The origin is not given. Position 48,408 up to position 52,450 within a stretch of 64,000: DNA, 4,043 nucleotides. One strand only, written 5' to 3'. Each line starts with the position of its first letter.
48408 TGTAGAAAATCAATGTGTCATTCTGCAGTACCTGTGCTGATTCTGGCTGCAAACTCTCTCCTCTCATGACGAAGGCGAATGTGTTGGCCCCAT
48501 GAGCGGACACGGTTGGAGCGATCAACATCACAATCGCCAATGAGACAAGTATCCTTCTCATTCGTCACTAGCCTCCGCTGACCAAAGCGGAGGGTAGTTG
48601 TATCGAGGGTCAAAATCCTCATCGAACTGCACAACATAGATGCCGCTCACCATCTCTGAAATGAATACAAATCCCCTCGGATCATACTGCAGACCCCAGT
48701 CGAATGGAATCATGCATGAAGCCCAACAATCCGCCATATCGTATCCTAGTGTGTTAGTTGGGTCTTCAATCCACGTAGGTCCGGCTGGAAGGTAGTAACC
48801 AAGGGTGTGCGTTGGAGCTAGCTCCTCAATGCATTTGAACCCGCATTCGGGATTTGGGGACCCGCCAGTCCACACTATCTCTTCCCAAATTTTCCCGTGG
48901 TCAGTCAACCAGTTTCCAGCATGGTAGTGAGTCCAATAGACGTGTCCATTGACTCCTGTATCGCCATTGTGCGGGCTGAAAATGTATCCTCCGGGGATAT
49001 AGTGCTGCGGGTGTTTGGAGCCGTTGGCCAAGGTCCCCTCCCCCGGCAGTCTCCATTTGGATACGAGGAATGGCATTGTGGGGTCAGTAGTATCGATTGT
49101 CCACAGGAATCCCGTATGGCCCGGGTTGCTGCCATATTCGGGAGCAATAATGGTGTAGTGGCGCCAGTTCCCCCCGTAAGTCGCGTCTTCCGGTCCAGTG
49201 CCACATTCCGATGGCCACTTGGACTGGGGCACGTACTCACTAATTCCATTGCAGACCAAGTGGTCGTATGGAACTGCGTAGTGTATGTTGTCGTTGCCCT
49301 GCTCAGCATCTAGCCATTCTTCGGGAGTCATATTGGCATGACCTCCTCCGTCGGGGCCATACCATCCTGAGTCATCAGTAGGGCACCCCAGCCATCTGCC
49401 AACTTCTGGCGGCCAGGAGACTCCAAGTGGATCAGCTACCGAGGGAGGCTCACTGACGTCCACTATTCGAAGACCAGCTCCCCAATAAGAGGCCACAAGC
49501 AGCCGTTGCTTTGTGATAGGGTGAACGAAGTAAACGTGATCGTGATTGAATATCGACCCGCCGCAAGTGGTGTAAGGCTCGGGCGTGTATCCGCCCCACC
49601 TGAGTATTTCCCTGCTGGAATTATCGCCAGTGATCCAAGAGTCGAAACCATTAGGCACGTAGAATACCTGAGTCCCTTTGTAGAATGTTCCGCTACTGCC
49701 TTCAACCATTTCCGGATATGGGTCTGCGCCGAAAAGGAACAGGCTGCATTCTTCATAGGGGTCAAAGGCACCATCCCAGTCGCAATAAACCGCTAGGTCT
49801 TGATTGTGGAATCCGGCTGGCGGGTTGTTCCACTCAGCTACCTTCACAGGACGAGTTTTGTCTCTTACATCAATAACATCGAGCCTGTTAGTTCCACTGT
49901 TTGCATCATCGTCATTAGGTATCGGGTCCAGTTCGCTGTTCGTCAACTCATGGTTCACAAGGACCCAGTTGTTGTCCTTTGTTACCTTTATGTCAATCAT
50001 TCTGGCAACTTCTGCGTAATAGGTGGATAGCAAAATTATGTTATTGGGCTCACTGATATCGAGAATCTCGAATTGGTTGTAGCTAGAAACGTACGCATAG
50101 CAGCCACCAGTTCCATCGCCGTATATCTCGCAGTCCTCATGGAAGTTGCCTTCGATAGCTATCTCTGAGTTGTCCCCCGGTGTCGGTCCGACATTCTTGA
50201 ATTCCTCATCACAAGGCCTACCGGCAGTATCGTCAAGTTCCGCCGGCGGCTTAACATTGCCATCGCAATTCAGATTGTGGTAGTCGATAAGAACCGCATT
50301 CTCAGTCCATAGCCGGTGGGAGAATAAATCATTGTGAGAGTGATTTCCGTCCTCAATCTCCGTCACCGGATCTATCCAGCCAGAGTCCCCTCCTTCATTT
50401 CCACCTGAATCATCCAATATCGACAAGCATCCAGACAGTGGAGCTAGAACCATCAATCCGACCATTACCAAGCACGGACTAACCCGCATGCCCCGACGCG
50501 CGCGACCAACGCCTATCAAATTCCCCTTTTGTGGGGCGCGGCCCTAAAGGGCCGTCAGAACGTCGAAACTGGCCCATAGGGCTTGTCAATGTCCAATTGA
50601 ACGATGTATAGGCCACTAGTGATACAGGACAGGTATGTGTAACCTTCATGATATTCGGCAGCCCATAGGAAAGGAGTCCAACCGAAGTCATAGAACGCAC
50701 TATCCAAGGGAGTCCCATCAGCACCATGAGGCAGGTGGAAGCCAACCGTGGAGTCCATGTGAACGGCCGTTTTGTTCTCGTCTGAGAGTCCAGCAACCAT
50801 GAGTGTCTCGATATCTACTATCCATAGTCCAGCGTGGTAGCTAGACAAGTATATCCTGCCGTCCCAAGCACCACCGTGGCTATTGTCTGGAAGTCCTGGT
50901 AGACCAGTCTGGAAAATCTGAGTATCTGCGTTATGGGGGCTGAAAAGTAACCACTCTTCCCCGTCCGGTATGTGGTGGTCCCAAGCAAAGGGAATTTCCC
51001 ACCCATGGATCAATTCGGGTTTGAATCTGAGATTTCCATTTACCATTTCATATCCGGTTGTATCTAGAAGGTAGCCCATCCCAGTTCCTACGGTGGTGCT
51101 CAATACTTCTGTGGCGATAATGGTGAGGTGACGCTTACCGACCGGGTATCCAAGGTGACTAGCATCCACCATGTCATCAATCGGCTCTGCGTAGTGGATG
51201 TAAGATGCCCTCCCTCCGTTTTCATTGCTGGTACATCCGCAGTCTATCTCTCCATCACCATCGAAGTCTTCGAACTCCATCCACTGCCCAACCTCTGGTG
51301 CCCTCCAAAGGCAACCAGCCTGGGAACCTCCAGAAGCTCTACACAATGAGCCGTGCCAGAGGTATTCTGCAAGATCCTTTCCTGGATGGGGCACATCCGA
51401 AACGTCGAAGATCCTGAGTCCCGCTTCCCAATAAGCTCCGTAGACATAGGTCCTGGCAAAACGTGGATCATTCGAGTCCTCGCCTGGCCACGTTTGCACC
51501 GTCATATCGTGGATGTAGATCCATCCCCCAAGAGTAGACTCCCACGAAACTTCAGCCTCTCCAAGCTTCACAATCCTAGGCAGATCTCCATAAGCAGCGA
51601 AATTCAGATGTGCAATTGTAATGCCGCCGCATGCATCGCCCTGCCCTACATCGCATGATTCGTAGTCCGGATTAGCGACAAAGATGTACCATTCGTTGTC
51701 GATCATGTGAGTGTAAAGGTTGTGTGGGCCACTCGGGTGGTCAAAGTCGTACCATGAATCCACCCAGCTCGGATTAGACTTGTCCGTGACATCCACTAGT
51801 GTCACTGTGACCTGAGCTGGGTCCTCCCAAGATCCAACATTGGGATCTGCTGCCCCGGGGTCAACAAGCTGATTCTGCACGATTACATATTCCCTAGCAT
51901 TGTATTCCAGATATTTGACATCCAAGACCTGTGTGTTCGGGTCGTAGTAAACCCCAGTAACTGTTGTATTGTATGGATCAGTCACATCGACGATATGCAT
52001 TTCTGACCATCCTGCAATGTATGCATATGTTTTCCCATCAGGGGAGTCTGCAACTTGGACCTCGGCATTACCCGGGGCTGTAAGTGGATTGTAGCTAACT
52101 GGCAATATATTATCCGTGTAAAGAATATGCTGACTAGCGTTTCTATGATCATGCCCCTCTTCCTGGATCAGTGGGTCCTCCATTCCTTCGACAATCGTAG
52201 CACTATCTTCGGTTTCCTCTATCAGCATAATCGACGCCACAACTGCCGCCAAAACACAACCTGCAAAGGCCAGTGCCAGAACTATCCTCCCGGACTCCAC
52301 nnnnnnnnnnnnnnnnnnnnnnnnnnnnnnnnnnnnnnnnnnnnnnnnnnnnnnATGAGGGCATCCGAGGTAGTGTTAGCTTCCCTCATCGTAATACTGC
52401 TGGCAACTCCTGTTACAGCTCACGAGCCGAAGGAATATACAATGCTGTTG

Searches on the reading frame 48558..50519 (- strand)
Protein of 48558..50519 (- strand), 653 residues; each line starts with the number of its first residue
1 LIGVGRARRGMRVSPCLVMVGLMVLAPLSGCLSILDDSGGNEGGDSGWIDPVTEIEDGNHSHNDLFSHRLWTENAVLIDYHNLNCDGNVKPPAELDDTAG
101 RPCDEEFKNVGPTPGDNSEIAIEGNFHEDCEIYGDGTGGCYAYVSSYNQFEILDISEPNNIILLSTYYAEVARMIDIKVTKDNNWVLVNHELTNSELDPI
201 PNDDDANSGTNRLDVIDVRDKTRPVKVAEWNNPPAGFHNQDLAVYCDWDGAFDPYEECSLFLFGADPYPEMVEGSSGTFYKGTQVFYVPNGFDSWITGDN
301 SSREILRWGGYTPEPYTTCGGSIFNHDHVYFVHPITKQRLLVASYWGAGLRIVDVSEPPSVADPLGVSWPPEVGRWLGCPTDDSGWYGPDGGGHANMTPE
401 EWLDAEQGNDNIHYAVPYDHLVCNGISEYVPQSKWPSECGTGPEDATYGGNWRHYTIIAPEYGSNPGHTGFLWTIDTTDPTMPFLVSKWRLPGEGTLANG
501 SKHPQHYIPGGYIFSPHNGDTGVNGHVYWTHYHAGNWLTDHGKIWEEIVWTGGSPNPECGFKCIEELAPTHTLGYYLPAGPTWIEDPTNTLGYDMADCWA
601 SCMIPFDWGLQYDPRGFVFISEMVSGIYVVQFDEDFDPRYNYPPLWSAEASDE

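Call 3: search_protein_families(library=pfam, proteins=[window:48558-50519:-], max_evalue=0.01)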
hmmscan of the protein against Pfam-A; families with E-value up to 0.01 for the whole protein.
window:48558-50519:- (653 aa): 1 family
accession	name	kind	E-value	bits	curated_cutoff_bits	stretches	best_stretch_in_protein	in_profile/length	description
PF08309.17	LVIVD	-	4.4e-08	32.8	20.2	1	139-167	11-40/42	LVIVD repeat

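Call 4: search_protein_families(library=ncbifam, proteins=[window:48558-50519:-], max_evalue=0.01)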
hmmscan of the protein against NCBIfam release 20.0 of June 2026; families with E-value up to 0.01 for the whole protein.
window:48558-50519:- (653 aa): 1 family
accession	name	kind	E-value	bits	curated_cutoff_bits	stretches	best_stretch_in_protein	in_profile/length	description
TIGR04312.1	choice_anch_B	subfamily_domain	0.00052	19.4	100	0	138-189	43-96/364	choice-of-anchor B family protein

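Call 67: search_solved_structures(query=window:48558-50519:-, max_evalue=0.01)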
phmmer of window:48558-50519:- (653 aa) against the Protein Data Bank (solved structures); distinct sequences matched with E-value up to 0.01: 0.

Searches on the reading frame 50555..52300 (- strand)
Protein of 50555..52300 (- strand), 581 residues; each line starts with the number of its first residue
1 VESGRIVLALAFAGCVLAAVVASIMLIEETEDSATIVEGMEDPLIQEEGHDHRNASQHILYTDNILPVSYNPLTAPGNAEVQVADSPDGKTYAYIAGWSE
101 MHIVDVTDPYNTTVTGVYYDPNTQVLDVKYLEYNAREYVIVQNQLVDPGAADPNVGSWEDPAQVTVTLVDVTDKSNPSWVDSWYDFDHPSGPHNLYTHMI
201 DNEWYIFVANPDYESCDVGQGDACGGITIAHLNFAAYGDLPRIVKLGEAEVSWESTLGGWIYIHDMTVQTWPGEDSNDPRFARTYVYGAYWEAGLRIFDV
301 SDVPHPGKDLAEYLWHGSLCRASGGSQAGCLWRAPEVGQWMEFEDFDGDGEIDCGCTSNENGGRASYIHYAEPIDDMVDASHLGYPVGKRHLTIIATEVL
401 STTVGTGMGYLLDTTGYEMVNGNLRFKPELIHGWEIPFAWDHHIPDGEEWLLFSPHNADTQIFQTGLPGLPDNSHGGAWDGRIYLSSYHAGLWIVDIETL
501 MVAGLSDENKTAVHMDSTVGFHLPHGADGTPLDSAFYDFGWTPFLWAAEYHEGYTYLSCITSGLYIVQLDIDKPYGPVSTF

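Call 3: search_protein_families(library=pfam, proteins=[window:50555-52300:-], max_evalue=0.01)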
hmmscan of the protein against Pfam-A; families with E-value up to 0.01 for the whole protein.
window:50555-52300:- (581 aa): 1 family
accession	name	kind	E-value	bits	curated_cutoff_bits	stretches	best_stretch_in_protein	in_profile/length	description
PF08309.17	LVIVD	-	4.7e-06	26.3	20.2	0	92-118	13-40/42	LVIVD repeat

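Call 4: search_protein_families(library=ncbifam, proteins=[window:50555-52300:-], max_evalue=0.01)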
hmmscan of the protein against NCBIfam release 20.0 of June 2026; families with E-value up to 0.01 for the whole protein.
window:50555-52300:- (581 aa): 1 family
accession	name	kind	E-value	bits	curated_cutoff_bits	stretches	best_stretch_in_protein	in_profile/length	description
TIGR04312.1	choice_anch_B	subfamily_domain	0.00035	19.9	100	0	84-142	38-96/364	choice-of-anchor B family protein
